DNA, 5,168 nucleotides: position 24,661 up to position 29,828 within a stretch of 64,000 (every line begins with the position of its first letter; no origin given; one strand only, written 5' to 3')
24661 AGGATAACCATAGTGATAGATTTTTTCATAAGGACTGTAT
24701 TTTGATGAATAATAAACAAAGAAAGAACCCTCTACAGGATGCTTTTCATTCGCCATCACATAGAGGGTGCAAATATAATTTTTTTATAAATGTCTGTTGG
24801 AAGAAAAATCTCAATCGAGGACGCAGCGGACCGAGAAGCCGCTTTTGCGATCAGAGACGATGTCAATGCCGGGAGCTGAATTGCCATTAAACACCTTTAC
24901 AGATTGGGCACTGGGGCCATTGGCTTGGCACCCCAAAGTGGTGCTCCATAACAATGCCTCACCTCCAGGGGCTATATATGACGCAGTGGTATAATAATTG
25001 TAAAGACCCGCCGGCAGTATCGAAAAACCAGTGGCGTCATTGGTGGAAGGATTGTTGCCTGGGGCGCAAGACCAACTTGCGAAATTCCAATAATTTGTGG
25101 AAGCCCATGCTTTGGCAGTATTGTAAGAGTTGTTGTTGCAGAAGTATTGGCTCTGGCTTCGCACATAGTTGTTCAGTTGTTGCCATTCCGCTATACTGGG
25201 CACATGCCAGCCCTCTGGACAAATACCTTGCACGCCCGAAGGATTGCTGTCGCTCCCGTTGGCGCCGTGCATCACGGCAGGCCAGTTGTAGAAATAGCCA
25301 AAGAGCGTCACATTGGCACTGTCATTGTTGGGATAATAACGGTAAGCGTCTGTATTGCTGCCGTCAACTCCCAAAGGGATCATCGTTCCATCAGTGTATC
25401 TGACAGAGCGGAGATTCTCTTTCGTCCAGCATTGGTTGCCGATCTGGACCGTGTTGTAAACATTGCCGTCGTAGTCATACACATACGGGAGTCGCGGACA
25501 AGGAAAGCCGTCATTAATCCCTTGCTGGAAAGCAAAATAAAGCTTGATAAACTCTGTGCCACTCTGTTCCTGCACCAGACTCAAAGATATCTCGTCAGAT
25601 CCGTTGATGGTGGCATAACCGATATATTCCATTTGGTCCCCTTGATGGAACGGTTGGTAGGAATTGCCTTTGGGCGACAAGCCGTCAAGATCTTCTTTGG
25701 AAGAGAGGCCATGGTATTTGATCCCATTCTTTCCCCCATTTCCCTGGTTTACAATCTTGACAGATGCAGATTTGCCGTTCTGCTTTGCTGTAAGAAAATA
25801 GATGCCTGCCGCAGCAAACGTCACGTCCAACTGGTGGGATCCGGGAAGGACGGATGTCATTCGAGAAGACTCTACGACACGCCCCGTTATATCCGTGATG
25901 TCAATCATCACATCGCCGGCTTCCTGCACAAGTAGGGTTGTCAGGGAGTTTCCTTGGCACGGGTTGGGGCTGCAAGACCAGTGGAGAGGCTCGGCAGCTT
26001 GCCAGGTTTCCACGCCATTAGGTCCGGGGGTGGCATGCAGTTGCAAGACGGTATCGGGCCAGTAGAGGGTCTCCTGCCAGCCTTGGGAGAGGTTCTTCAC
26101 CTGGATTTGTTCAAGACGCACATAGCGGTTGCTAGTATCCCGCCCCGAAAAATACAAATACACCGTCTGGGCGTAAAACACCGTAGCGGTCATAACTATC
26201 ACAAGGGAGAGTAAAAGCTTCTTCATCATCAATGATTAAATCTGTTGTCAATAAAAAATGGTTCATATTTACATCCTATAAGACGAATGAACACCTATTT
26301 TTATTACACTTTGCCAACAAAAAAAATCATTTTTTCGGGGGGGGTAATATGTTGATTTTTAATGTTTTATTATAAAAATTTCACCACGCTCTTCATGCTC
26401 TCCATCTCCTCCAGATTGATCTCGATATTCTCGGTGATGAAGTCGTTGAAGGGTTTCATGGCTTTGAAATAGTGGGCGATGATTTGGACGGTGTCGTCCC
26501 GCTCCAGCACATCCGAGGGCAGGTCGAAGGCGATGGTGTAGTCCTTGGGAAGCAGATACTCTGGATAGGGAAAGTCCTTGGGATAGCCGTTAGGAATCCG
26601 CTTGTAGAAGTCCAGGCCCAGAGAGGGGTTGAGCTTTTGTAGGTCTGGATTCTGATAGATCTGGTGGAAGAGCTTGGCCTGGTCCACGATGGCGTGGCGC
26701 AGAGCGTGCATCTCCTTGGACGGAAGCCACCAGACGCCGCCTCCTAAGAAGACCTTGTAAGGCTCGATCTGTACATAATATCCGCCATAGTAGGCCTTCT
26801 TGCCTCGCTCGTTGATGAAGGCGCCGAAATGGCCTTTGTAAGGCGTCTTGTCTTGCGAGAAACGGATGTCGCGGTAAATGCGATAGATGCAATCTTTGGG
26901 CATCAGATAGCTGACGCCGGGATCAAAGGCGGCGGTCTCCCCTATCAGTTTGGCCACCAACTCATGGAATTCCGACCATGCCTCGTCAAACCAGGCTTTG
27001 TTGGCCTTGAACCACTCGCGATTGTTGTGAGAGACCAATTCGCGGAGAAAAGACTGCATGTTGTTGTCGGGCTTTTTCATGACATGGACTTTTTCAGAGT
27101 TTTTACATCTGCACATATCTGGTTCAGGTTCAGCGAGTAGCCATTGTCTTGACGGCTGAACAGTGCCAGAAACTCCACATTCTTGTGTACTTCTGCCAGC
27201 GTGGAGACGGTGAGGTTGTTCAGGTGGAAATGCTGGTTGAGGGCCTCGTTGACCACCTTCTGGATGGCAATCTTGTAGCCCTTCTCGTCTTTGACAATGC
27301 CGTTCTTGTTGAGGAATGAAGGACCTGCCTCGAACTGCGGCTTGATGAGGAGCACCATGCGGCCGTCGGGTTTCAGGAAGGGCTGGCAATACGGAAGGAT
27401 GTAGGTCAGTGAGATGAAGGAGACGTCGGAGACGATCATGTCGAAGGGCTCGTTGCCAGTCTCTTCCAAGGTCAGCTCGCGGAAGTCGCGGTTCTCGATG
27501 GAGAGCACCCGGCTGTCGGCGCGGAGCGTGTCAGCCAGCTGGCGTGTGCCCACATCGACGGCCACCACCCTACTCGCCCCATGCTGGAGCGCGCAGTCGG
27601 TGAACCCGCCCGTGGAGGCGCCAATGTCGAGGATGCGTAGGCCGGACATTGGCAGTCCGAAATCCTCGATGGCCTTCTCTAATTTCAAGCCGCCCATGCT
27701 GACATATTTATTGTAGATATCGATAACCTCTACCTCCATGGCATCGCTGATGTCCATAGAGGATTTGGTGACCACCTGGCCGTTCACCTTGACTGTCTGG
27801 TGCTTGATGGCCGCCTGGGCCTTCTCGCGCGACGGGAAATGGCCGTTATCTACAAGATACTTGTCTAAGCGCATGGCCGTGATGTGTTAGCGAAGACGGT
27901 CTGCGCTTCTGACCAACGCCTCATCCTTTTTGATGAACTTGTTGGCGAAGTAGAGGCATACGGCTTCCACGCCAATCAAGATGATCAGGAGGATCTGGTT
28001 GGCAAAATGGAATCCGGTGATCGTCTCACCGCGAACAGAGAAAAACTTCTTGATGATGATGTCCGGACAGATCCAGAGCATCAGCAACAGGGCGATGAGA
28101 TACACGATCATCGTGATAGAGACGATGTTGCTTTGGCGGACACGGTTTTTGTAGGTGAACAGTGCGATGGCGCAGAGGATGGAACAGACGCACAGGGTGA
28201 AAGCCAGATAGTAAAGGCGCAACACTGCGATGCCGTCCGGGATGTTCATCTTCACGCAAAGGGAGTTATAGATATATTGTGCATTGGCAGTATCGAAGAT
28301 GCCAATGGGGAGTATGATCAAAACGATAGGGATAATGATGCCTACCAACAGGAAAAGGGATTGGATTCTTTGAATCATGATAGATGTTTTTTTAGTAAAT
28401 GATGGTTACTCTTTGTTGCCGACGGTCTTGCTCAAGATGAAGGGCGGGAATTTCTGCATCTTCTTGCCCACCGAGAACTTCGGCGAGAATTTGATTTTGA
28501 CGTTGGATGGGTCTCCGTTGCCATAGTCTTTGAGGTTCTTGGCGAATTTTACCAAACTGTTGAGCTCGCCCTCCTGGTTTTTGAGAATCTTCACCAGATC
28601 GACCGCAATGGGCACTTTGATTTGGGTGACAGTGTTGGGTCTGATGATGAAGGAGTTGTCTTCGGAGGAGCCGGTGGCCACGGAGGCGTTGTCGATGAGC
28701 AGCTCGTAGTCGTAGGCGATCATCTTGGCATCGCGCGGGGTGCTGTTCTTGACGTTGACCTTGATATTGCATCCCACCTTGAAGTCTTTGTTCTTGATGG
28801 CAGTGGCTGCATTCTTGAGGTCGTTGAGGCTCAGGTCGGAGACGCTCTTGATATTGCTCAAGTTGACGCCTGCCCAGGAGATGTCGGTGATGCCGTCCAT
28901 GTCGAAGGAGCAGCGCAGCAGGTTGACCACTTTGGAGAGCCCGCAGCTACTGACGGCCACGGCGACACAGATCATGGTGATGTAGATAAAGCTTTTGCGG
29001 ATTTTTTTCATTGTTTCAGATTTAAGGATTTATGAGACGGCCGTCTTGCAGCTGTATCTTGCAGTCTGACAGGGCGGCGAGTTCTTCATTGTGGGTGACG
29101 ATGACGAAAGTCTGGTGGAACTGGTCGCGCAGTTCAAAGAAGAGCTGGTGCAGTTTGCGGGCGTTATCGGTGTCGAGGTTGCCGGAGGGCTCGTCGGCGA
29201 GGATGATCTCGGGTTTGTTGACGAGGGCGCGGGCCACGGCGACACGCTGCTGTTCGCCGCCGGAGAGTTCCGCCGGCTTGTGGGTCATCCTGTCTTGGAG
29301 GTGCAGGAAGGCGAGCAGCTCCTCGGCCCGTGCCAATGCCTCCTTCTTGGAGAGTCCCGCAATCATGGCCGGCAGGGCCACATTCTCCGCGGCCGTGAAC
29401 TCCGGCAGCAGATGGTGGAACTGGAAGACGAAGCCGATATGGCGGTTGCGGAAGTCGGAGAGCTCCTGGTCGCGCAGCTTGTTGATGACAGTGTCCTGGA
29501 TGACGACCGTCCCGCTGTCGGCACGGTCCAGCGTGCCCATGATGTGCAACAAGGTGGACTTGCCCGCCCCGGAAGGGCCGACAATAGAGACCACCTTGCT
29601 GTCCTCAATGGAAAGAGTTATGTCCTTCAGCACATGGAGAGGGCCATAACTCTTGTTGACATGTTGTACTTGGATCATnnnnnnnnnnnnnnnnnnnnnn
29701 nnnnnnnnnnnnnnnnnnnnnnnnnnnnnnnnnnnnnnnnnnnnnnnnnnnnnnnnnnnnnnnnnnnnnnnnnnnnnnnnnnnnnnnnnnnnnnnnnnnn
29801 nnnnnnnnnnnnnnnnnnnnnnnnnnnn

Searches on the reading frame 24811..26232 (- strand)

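Call 37: search_protein_families(library=pfam, proteins=[window:24811-26232:-], max_evalue=0.00001)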
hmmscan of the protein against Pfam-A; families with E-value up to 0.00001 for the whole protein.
window:24811-26232:- (473 aa): 2 families
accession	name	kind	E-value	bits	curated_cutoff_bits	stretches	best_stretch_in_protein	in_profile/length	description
PF09603.15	Fib_succ_major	-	1.7e-34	120.1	33.9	1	262-471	1-186/187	Fibrobacter succinogenes major domain (Fib_succ_major)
PF18962.6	Por_Secre_tail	-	1.3e-07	32.2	27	1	89-161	3-74/75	Secretion system C-terminal sorting domain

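Call 49: search_protein_families(library=ncbifam, proteins=[window:24811-26232:-], max_evalue=0.00001)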
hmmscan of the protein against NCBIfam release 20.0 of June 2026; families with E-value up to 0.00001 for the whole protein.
window:24811-26232:- (473 aa): 2 families
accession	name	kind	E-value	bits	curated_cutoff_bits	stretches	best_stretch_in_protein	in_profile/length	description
TIGR02145.1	Fib_succ_major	domain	9e-28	98.1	41.65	1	255-473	7-176/176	FISUMP domain-containing protein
TIGR04183.1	Por_Secre_tail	domain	3e-08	33.5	23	1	89-161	3-70/72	T9SS type A sorting domain-containing protein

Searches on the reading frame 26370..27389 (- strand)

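Call 37: search_protein_families(library=pfam, proteins=[window:26370-27389:-], max_evalue=0.00001)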
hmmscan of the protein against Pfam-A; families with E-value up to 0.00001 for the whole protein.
window:26370-27389:- (339 aa): 1 family
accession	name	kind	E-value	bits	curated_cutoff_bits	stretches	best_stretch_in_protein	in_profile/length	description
PF09365.15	DUF2461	-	1.9e-64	217.8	22.8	1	112-317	3-208/208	Conserved hypothetical protein (DUF2461)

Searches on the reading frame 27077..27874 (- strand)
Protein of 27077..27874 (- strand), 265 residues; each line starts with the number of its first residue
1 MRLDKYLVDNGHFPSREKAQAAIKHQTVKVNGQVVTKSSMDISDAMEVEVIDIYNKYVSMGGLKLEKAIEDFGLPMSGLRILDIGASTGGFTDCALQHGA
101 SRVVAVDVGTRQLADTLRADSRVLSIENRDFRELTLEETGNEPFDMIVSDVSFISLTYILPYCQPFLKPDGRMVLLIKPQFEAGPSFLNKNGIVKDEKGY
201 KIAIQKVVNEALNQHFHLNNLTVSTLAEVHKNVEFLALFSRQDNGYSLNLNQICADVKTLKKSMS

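Call 83: search_protein_families(library=pfam, proteins=[window:27077-27874:-], max_evalue=0.01)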
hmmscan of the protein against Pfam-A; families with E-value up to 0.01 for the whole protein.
window:27077-27874:- (265 aa): 6 families
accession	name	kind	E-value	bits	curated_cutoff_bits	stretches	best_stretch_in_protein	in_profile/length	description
PF01728.25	FtsJ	-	1.5e-37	129.7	24.1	1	57-238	1-178/181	FtsJ-like methyltransferase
PF01479.30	S4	-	2.9e-11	43.4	22.8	1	1-43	1-43/48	S4 domain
PF13649.12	Methyltransf_25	-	1.1e-05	26.5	27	1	81-171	1-97/97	Methyltransferase domain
PF08242.18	Methyltransf_12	-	0.00011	23.3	30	1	82-149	1-71/98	Methyltransferase domain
PF08241.18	Methyltransf_11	-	0.00038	21.5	21.2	1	82-174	1-94/95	Methyltransferase domain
PF22421.1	SYY_C-terminal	-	0.0018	18.6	27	1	3-47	21-65/83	Tyrosine--tRNA ligase SYY-like C-terminal domain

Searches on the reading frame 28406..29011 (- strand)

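Call 37: search_protein_families(library=pfam, proteins=[window:28406-29011:-], max_evalue=0.00001)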
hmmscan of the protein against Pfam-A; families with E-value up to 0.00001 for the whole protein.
window:28406-29011:- (201 aa): 0 families

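Call 83: search_protein_families(library=pfam, proteins=[window:28406-29011:-], max_evalue=0.01)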
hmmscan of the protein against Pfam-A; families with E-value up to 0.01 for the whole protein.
window:28406-29011:- (201 aa): 1 family
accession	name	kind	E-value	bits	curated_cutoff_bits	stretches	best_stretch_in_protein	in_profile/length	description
PF03168.19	LEA_2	-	0.0014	19.5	25.4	1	84-178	1-81/98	Late embryogenesis abundant protein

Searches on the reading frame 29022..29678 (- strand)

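Call 37: search_protein_families(library=pfam, proteins=[window:29022-29678:-], max_evalue=0.00001)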
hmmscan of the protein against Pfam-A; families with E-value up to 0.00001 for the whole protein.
window:29022-29678:- (218 aa): 2 families
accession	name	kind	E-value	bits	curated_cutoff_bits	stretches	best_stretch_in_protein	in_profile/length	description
PF00005.33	ABC_tran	-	5.4e-34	118.2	25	1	17-165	1-136/137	ABC transporter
PF02463.25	SMC_N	-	1.9e-06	27.9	40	0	27-203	24-204/220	RecF/RecN/SMC N terminal domain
